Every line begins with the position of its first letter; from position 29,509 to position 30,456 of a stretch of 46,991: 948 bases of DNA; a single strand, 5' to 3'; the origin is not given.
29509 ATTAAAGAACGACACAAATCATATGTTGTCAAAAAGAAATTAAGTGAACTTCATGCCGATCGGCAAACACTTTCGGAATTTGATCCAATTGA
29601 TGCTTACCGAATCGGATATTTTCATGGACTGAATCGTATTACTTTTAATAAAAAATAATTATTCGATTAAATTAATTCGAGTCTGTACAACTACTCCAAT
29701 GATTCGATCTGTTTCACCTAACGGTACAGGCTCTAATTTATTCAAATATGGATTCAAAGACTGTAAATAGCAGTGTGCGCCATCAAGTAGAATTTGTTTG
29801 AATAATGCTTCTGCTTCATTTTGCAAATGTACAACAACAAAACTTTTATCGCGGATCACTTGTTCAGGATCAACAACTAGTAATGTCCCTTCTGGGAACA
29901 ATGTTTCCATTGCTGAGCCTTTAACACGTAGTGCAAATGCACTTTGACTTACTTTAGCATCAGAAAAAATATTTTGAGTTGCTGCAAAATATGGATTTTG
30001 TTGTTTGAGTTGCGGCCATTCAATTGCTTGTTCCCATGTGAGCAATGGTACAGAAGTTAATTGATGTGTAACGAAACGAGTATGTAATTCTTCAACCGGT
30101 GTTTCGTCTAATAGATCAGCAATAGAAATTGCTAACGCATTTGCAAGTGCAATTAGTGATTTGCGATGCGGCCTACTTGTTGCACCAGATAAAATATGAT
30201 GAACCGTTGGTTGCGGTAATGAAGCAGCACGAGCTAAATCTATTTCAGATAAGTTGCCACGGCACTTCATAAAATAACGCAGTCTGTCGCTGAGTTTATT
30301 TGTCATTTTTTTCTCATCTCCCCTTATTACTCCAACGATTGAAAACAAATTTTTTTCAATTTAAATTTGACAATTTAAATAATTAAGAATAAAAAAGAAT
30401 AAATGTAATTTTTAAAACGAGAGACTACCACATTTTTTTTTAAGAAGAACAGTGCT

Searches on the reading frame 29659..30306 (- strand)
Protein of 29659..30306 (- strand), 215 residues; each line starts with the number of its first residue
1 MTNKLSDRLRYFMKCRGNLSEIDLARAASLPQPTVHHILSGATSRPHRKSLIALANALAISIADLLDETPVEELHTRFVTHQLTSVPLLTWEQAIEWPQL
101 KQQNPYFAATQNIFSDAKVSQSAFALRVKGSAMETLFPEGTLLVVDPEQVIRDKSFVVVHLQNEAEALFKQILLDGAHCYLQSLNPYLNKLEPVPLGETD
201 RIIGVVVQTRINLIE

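Call 4: search_protein_families(library=pfam, proteins=[window:29659-30306:-], max_evalue=0.01)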
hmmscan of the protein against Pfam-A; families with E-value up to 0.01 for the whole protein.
window:29659-30306:- (215 aa): 5 families
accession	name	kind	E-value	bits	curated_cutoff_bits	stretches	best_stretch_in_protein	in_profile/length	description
PF00717.28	Peptidase_S24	-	5.1e-17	62.1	23.3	1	105-207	20-116/116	Peptidase S24-like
PF01381.28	HTH_3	-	1.1e-05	25.8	23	1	10-65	2-55/55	Helix-turn-helix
PF13443.12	HTH_26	-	1.4e-05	25.7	22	1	8-67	1-59/63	Cro/C1-type HTH DNA-binding domain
PF13560.12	HTH_31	-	0.00031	21.4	27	1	6-63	3-59/64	Helix-turn-helix domain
PF09339.16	HTH_IclR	-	0.00044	20.4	22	1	9-40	9-40/52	IclR helix-turn-helix domain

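Call 17: find_related_loci(query=A1, collection=genome_contigs, flank=10000)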
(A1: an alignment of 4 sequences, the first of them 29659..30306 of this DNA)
Query A1 (215 aa) in genome_contigs; peptide patterns used: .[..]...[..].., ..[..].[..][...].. (x = any residue, [..] = any of these).
68 stretches matched a pattern, but none encodes a relative of the query by tblastn (E <= 1e-3).

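Call 18: find_homologous_proteins(query=window:29659-30306:-, max_evalue=0.00001)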
Query window:29659-30306:- (215 aa): 8 proteins with E <= 0.00001 among 488 candidates.
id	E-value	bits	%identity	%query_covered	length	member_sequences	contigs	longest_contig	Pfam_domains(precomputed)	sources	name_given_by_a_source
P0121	7.7e-131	452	96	100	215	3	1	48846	PF00717.29,PF01381.29,PF13443.13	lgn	-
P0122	1.2e-75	272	57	99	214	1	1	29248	PF00717.29,PF13443.13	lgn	-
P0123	2.7e-67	244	55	99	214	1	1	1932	PF00717.29,PF13443.13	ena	-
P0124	1.4e-56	209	51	99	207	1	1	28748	PF00717.29,PF13443.13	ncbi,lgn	ncbi:MAG: S24 family peptidase [Gammaproteobacteria bacterium]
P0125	7.7e-33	132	39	87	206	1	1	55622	PF00717.29,PF09339.17,PF13443.13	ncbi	ncbi:MAG: LexA family protein [Gammaproteobacteria bacterium]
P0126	8.6e-32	129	33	97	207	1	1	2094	PF00717.29,PF13443.13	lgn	-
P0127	2.7e-28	117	33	91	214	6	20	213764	PF12844.14,PF00717.29,PF01381.29,PF13560.13,PF13443.13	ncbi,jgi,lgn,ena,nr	ncbi:MAG: hypothetical protein A3I77_02890 [Gammaproteobacteria bacterium RIFCSPLOWO2_02_FULL_42_14]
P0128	2.4e-21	94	31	91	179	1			PF12844.14,PF00717.29,PF01381.29,PF13560.13,PF13443.13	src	-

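Call 19: find_encoding_contigs(protein=P0124, flank=8000, max_places=2)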
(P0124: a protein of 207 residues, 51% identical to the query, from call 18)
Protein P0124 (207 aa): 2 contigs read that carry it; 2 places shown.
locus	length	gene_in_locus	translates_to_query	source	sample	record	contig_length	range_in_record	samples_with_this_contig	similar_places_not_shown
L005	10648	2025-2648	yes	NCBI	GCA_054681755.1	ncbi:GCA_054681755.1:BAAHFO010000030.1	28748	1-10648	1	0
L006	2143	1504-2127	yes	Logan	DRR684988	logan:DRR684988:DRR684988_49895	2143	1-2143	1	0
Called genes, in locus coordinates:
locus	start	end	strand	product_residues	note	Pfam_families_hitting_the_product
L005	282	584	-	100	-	PF05101:VirB3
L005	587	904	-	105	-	PF04956:TrbC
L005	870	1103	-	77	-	PF02599:CsrA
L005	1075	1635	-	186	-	-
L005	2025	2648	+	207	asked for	PF13443:HTH_26 (weak), PF00717:Peptidase_S24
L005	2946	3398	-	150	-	-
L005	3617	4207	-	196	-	PF00293:NUDIX (weak)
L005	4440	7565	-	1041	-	PF00873:ACR_tran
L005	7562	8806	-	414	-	PF19335:HMBD, PF25919:BSH_CusB, PF25973:BSH_CzcB (weak), PF25869:3HB_CusB, PF25954:Beta-barrel_RND_2, PF25967:RND-MFP_C, PF25975:CzcB_C, PF25989:YknX_C, +1 more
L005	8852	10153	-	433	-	PF02321:OEP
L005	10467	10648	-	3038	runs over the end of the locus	PF07517:SecA_DEAD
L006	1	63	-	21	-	?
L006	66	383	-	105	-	PF04956:TrbC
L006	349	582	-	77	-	PF02599:CsrA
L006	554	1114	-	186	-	-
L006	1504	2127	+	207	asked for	PF13443:HTH_26 (weak), PF00717:Peptidase_S24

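Call 20: find_encoding_contigs(protein=P0125, flank=8000, max_places=2)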
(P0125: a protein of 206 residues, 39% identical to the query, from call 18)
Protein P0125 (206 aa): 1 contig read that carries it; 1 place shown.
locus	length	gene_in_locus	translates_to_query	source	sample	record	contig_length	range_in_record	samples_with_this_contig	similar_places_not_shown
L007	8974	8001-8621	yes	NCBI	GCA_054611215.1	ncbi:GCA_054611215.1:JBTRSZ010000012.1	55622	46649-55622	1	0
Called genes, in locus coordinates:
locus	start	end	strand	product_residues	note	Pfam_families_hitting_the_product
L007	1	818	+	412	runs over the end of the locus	PF00872:Transposase_mut, PF10551:MULE (faint)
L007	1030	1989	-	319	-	-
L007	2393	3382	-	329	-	-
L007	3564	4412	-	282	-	PF00892:EamA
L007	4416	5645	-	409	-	PF07690:MFS_1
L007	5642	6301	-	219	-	PF01370:Epimerase (weak), PF04321:RmlD_sub_bind (weak), PF23441:SDR (faint), PF08659:KR (weak), PF00106:adh_short, PF13561:adh_short_C2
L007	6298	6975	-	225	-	PF10014:2OG-Fe_Oxy_2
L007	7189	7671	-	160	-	-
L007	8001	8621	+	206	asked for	PF09339:HTH_IclR (weak), PF13443:HTH_26, PF00717:Peptidase_S24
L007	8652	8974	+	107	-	?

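Call 21: find_encoding_contigs(protein=P0127, flank=8000, max_places=3)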
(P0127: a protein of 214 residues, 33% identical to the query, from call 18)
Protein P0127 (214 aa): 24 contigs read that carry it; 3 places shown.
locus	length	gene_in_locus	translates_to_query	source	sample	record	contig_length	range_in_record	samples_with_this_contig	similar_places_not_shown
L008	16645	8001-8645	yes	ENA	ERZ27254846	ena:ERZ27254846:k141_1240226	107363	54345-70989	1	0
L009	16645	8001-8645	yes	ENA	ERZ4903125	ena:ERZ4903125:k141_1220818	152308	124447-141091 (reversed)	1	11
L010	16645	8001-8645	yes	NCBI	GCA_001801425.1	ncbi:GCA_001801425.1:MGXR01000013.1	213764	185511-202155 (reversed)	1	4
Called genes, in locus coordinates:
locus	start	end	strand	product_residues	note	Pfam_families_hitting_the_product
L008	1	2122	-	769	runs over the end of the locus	PF01602:Adaptin_N (weak), PF20168:PDS5, PF23271:HEAT_GCN1, PF12717:Cnd1, PF20168:PDS5, PF25757:TPR_DNAAF5, PF20168:PDS5, PF13646:HEAT_2, +32 more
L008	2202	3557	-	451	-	PF22694:CtpB_N-like (weak), PF00595:PDZ, PF13180:PDZ_2, PF17820:PDZ_6, PF03572:Peptidase_S41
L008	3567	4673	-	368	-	PF01551:Peptidase_M23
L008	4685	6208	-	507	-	PF01676:Metalloenzyme, PF06415:iPGM_N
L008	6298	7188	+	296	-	-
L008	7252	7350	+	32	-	-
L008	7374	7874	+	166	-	-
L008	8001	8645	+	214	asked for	PF13560:HTH_31 (weak), PF01381:HTH_3, PF12844:HTH_19 (faint), PF13443:HTH_26, PF00717:Peptidase_S24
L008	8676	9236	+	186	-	-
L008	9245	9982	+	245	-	PF02592:Vut_1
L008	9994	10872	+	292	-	PF00795:CN_hydrolase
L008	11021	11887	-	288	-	PF00892:EamA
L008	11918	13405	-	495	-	-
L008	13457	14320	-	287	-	PF05118:Asp_Arg_Hydrox, PF05373:Pro_3_hydrox_C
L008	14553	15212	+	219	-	PF12844:HTH_19, PF13443:HTH_26, PF01381:HTH_3, PF00717:Peptidase_S24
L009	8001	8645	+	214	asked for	PF13560:HTH_31 (weak), PF01381:HTH_3, PF12844:HTH_19 (faint), PF13443:HTH_26, PF00717:Peptidase_S24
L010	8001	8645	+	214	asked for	PF13560:HTH_31 (weak), PF01381:HTH_3, PF12844:HTH_19 (faint), PF13443:HTH_26, PF00717:Peptidase_S24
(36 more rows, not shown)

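Call 26: search_dna_similar(query=window:29659-30306:-, collection=plasmids, mode=protein, max_evalue=0.00001, max_rows=25)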
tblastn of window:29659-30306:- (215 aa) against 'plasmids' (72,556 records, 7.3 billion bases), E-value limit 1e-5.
Records with a match: 133; places in all: 141; records where one place covers at least 80% of the query: 26.
Best place of each record, by identity: <60% 133.
By first word of the organism name: Escherichia 33; Salmonella 30; Pseudomonas 22; Klebsiella 18; Legionella 4; Rahnella 4; Proteus 3; Enterobacter 2; Shigella 2; Yersinia 1; and 14 more.
By predicted mobility (MOB-suite, as given by PLSDB): non-mobilizable 93; conjugative 24; mobilizable 16.
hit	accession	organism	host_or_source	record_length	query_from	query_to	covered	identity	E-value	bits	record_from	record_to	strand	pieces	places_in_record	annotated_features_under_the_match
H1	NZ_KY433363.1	Proteus mirabilis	-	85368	1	213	99%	29.7%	5e-18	89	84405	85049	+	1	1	LexA family transcriptional regulator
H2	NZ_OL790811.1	Proteus mirabilis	-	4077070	1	213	99%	29.7%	5e-18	89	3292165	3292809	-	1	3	none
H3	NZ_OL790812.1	Proteus mirabilis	-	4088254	1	213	99%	29.7%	5e-18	89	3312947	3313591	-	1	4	none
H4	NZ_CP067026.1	Pseudomonas syringae group genomosp. 3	Japanese radish,cell culture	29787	1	210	98%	27.2%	2e-7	58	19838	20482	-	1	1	LexA family transcriptional regulator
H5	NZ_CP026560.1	Pseudomonas amygdali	Prunus avium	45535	1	210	98%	27.2%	2e-7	58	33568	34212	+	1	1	LexA family transcriptional regulator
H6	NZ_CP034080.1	Pseudomonas syringae pv. pisi str. PP1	Pisum sativum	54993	1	210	98%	27.2%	2e-7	58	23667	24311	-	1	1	LexA family transcriptional regulator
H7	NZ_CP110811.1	Pseudomonas syringae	Peas,Single cell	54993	1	210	98%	27.2%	2e-7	58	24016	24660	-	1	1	LexA family transcriptional regulator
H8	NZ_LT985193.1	Pseudomonas syringae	-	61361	1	210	98%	27.2%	2e-7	58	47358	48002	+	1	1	LexA family transcriptional regulator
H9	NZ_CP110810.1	Pseudomonas syringae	Peas,Single cell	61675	1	210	98%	27.2%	2e-7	58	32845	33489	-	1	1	LexA family transcriptional regulator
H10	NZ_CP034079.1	Pseudomonas syringae pv. pisi str. PP1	Pisum sativum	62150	1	210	98%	27.2%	2e-7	58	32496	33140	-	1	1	LexA family transcriptional regulator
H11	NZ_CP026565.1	Pseudomonas avellanae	Prunus avium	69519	1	210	98%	27.2%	2e-7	58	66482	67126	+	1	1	LexA family transcriptional regulator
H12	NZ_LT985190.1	Pseudomonas syringae group genomosp. 3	-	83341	1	210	98%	27.2%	2e-7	58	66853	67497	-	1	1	LexA family transcriptional regulator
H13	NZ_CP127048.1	Pseudomonas amygdali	Cucumis sativus,Culture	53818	1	210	98%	27.2%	2e-7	58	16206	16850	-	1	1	LexA family transcriptional regulator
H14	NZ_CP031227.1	Pseudomonas amygdali pv. lachrymans str. M301315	-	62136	1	210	98%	27.2%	2e-7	58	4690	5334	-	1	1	LexA family transcriptional regulator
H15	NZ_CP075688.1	Pseudomonas amygdali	cell culture,cucumber "Kurazh F1"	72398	1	210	98%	27.2%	2e-7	58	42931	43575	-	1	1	LexA family transcriptional regulator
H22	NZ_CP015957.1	Legionella pneumophila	Isolate,environmental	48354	1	215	100%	26.0%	7e-6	53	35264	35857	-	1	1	S24 family peptidase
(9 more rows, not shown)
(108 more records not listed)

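Call 28: get_annotated_region(hit=H22, flank=6000)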
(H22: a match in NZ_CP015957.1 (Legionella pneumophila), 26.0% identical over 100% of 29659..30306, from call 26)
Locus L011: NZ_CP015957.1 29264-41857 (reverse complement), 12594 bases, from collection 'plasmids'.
description: Legionella pneumophila strain E9_O plasmid unnamed1, complete sequence
organism: Legionella pneumophila (NCBI taxid 446)
taxonomy: Bacteria; Pseudomonadota; Gammaproteobacteria; Legionellales; Legionellaceae; Legionella; Legionella pneumophila
host: -; source: Isolate,environmental; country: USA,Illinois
typing (MOB-suite, as given by PLSDB): conjugative; replicon rep_cluster_866; relaxase MOBQ; mating-pair formation MPF_F
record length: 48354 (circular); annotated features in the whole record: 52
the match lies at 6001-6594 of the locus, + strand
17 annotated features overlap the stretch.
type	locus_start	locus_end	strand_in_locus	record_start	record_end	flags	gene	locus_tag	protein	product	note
CDS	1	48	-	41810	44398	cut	traC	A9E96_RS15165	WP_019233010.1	type IV secretion system protein TraC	-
CDS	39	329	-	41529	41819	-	-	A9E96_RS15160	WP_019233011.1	TraV family lipoprotein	-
CDS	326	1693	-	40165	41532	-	-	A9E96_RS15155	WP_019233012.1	TrbI/VirB10 family protein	-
CDS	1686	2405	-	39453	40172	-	traK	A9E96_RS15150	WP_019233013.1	type-F conjugative transfer system secretin TraK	-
CDS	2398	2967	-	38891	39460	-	traE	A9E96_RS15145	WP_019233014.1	type IV conjugative transfer system protein TraE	-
CDS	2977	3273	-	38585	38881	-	traL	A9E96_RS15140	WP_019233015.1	type IV conjugative transfer system protein TraL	-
CDS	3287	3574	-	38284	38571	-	-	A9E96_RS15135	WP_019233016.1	hypothetical protein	-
CDS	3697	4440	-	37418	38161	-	-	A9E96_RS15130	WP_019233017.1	complement resistance protein TraT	-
CDS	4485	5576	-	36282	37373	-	-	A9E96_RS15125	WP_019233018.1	hypothetical protein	-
CDS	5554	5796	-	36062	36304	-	-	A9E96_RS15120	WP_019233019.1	TraY domain-containing protein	-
CDS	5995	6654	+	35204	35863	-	-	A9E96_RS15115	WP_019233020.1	S24 family peptidase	-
CDS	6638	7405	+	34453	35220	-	-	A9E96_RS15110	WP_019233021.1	VUT family protein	-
CDS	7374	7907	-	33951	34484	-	-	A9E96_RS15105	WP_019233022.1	hypothetical protein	-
CDS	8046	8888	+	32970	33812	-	-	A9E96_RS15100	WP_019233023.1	class I SAM-dependent methyltransferase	-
CDS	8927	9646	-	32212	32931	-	-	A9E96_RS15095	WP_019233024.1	hypothetical protein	-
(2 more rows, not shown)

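Call 44: search_protein_families(library=ncbifam, proteins=[window:29659-30306:-, L005:1075-1635:-], max_evalue=0.01)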
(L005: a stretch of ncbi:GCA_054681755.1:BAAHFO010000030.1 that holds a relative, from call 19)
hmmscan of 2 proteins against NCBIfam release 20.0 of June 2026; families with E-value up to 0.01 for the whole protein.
window:29659-30306:- (215 aa): 3 families
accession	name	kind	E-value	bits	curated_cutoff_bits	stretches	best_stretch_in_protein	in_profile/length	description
NF048000.1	ECH1013_TF_S24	equivalog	4.2e-06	26.8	300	1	8-144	6-135/204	ECH_1013 family putative transcriptional regulator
NF007621.2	PRK10276.1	subfamily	1.1e-05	25.5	110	1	120-208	26-112/115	translesion error-prone DNA polymerase V autoproteolytic subunit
TIGR00498.1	lexA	equivalog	0.00033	20.3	110.95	1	120-207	112-196/203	transcriptional repressor LexA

L005:1075-1635:- (186 aa): 0 families

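Call 51: search_solved_structures(query=window:29659-30306:-, max_evalue=0.01, show_alignments=4)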
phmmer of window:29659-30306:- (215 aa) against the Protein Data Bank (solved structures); distinct sequences matched with E-value up to 0.01: 6.
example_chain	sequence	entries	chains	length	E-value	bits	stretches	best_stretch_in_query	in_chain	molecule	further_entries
2ho0_A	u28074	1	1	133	1.7e-10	44.3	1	113-208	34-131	Repressor protein cI101-229DM-K192A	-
1kca_A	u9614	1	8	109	8.9e-10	41.9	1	116-209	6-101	REPRESSOR PROTEIN CI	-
2hnf_A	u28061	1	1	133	1.1e-09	41.6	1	113-208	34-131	Repressor protein cI101-229DM-K192A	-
8gmu_A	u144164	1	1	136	5.4e-09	39.3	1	113-209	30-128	Repressor protein cI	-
1f39_A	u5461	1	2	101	7.8e-09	38.8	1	120-209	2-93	REPRESSOR PROTEIN CI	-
3bdn_A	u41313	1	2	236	2.5e-08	37.2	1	113-208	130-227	Lambda Repressor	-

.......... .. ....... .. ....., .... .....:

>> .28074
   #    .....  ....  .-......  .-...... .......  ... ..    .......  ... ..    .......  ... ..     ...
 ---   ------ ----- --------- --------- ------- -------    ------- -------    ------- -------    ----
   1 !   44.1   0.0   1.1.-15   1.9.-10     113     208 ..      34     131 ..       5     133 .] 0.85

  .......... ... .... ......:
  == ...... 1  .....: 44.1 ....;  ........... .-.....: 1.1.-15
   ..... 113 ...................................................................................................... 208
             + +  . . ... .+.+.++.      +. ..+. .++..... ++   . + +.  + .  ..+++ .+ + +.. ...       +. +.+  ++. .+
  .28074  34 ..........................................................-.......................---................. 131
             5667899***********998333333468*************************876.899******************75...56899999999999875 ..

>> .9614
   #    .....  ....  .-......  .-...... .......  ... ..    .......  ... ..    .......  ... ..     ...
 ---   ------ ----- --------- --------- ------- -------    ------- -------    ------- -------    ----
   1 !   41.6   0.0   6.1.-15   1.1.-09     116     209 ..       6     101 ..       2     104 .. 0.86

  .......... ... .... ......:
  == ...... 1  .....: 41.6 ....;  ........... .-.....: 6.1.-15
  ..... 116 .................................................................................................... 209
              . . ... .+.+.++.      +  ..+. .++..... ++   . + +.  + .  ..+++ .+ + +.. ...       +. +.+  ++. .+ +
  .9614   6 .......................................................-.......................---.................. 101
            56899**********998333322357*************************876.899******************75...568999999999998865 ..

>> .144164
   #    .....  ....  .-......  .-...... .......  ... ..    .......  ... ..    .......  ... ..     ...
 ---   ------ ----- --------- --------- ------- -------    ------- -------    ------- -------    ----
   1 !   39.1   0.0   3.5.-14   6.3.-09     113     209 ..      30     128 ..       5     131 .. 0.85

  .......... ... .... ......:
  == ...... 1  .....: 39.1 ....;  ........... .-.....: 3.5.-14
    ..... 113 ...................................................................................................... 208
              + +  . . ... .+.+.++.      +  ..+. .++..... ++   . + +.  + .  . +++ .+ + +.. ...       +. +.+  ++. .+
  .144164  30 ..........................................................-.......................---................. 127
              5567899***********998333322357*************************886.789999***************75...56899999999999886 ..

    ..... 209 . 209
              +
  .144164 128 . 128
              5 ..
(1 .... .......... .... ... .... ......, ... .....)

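Call 52: search_dna_similar(query=L005:1075-1635:-, collection=plasmids, mode=protein, max_evalue=0.001, max_rows=15)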
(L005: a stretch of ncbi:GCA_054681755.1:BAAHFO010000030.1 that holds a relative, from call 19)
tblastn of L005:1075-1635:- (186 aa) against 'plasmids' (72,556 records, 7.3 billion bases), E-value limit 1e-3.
No match.

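Call 77: search_protein_families(library=pfam, proteins=[L005:1075-1635:-], max_evalue=0.01)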
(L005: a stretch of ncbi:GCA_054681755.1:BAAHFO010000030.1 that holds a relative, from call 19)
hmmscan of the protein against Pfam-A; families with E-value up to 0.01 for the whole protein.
L005:1075-1635:- (186 aa): 0 families

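Call 89: search_protein_families(library=phrogs, proteins=[L005:1075-1635:-, window:29659-30306:-], max_evalue=0.01)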
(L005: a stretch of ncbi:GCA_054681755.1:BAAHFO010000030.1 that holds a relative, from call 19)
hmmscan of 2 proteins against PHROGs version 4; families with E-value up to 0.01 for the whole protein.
L005:1075-1635:- (186 aa): 0 families

window:29659-30306:- (215 aa): 8 families
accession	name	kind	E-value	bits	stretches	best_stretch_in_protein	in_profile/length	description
phrog_4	-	transcription regulation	9.7e-27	94.9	1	3-209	135-335/400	transcriptional repressor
phrog_8558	-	unknown function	3.6e-13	50.8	1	117-212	14-110/114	-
phrog_4583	-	transcription regulation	4e-07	31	1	4-70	10-74/81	transcriptional repressor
phrog_811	-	DNA, RNA and nucleotide metabolism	7.2e-07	29.8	1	120-208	45-130/140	UmuD-like protein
phrog_8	-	transcription regulation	2e-05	25.2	1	3-98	75-150/346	transcriptional regulator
phrog_2328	-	transcription regulation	9e-05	23.3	1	3-70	14-79/128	transcriptional repressor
phrog_2967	-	transcription regulation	0.0034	17.9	1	2-71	8-75/225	transcriptional regulator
phrog_6201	-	transcription regulation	0.0087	16.9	0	110-207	14-112/121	CI-like repressor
